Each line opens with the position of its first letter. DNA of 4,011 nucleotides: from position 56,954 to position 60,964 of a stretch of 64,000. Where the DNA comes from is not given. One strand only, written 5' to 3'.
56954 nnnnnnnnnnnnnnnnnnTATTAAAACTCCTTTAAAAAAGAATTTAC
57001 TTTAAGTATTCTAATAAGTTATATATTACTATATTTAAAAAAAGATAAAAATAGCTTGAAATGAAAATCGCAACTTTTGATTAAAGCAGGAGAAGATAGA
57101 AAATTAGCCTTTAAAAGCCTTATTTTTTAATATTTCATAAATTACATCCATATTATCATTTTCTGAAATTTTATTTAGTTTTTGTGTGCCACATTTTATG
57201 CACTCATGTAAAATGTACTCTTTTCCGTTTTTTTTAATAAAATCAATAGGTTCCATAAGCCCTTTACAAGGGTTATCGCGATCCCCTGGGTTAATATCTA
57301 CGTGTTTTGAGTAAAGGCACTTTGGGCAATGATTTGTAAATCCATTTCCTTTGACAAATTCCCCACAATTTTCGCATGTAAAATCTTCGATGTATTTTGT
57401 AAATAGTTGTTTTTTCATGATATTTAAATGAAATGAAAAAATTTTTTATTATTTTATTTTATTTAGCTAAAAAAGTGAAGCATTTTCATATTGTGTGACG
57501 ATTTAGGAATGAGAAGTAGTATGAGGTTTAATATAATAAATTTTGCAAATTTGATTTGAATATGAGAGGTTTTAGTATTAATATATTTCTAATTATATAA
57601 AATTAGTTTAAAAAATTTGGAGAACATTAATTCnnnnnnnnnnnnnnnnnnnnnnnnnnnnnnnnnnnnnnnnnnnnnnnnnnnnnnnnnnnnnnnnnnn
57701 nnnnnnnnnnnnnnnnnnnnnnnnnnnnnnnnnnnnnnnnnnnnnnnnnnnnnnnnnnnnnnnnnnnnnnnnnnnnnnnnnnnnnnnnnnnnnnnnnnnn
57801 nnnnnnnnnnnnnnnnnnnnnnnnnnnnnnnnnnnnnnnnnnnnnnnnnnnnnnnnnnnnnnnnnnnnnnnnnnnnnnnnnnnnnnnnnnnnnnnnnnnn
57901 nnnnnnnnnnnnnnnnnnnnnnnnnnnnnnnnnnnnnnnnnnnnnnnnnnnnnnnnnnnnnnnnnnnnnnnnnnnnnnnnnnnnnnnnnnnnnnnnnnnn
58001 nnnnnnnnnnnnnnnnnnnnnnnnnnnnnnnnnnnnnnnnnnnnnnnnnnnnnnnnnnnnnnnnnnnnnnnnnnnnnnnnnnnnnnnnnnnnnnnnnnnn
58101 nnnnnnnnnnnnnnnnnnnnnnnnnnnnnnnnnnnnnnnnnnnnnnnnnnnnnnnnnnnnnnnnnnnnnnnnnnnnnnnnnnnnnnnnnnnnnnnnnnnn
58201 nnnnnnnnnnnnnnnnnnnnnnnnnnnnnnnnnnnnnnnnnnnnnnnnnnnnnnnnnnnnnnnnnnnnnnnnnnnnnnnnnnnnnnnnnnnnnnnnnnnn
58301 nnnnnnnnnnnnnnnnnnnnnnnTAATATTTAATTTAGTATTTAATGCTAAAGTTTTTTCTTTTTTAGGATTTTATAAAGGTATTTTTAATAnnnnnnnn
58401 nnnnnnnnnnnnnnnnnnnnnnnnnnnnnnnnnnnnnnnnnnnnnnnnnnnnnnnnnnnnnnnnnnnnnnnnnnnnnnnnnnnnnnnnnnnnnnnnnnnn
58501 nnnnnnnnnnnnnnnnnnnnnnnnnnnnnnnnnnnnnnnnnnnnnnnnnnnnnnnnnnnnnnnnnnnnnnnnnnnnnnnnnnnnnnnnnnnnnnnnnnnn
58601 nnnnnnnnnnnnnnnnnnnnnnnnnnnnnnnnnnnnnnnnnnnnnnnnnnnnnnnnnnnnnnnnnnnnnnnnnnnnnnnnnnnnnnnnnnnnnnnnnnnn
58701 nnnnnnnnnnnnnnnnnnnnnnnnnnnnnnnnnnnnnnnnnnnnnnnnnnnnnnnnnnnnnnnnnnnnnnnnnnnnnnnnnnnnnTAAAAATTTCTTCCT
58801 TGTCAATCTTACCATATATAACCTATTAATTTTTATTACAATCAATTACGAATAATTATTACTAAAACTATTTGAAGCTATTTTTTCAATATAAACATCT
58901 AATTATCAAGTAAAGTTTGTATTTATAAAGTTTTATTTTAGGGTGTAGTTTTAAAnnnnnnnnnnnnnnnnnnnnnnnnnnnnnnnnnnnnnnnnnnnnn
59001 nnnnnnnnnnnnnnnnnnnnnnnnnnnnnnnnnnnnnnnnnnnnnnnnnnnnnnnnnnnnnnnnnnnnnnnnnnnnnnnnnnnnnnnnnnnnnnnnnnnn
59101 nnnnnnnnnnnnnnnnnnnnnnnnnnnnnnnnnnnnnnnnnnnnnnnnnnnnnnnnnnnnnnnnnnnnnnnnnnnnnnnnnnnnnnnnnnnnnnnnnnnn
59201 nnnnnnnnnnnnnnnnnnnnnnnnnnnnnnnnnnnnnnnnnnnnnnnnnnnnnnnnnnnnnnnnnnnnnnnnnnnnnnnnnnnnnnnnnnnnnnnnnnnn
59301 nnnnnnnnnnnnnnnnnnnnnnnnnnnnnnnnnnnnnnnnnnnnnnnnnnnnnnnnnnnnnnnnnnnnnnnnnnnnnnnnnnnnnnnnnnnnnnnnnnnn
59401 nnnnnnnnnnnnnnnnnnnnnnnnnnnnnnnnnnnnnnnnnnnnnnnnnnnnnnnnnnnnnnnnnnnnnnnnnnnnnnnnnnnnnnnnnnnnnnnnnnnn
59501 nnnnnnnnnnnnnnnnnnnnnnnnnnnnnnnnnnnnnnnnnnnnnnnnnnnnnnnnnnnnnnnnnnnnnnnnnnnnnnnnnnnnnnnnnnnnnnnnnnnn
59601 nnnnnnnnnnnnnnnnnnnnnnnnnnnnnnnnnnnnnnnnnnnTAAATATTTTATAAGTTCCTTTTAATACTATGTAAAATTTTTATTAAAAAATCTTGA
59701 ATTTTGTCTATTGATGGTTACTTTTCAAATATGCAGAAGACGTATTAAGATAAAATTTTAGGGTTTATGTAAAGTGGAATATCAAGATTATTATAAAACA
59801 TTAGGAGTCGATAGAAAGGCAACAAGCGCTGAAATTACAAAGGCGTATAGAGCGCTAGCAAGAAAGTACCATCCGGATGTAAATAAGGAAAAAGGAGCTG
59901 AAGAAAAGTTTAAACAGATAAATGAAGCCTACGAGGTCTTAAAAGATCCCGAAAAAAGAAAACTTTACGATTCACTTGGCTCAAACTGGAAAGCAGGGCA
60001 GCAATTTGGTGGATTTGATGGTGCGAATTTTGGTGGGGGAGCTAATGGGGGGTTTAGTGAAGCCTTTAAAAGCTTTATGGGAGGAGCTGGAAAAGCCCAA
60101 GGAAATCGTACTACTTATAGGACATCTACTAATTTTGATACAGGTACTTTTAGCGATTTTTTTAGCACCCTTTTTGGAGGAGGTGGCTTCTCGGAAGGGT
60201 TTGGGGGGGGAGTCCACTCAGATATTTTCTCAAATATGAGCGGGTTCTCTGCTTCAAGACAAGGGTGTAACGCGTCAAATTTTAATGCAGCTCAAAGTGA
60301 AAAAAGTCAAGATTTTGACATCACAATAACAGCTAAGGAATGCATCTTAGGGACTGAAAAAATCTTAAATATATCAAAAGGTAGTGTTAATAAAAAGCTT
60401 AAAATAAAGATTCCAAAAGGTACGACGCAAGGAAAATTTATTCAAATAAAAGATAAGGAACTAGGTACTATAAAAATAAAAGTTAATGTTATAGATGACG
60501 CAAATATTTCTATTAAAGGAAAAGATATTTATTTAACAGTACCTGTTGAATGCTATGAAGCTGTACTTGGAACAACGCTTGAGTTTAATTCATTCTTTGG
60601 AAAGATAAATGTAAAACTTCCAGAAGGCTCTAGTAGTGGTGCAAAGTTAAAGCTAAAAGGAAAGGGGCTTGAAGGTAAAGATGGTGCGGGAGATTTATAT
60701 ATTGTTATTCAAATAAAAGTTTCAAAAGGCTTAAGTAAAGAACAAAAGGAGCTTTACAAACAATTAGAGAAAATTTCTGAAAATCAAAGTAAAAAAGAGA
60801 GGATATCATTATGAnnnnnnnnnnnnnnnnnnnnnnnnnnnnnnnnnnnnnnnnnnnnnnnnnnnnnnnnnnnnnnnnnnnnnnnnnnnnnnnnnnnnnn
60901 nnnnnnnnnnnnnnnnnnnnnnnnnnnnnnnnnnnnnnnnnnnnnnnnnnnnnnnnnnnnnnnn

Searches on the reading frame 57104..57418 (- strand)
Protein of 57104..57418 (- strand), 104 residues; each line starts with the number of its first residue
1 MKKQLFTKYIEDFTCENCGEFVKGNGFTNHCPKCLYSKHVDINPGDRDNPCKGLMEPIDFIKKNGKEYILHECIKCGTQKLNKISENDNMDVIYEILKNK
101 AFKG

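Call 8: search_protein_families(library=pfam, proteins=[window:57104-57418:-], max_evalue=0.001)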
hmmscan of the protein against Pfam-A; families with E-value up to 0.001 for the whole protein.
window:57104-57418:- (104 aa): 3 families
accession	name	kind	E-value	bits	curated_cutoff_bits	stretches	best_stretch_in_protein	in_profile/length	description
PF12647.12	RNHCP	-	1.2e-26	92.9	24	1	11-92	2-88/90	RNHCP domain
PF08209.17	Sgf11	-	1.2e-05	25.2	26.4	1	11-35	3-27/33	Sgf11 (transcriptional regulation protein)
PF23458.2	DUF7130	-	0.00058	20.2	35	0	13-37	54-79/89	Domain of unknown function (DUF7130)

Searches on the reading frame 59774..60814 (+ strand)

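Call 8: search_protein_families(library=pfam, proteins=[window:59774-60814:+], max_evalue=0.001)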
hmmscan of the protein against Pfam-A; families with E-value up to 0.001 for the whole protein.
window:59774-60814:+ (346 aa): 2 families
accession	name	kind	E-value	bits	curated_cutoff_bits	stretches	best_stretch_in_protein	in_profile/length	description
PF00226.36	DnaJ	-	9.3e-28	96.6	27.8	1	5-66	1-63/63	DnaJ domain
PF01556.23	DnaJ_C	-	1.4e-22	80.8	26.6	1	181-316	3-151/152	DnaJ C terminal domain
